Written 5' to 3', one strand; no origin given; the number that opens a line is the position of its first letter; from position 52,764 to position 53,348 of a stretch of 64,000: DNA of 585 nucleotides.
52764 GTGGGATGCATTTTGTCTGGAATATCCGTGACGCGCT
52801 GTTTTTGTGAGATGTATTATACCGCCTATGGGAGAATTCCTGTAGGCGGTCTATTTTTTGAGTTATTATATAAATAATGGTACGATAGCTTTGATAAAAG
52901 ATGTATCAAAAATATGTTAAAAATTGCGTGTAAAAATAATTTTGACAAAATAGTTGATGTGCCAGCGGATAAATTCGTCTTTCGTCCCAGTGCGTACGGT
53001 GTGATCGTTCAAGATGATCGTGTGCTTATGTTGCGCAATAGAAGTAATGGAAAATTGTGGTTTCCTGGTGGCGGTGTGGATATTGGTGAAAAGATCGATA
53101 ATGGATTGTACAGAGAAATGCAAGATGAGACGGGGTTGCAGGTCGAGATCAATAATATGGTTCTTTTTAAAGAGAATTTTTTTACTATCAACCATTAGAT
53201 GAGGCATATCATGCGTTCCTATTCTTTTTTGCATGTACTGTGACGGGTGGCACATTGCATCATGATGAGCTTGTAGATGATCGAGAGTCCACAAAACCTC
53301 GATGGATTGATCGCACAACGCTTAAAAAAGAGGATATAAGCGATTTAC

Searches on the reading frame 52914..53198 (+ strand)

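Call 10: search_protein_families(library=pfam, proteins=[window:52914-53198:+], max_evalue=0.001)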
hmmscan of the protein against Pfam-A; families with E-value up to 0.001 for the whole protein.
window:52914-53198:+ (94 aa): 2 families
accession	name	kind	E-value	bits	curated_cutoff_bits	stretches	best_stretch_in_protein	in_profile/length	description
PF00293.34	NUDIX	-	1.1e-09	38.9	21.1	1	25-79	3-65/134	NUDIX domain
PF22327.2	Nudt16-like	-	1.1e-06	29.2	27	1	36-81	24-69/161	U8 snoRNA-decapping enzyme-like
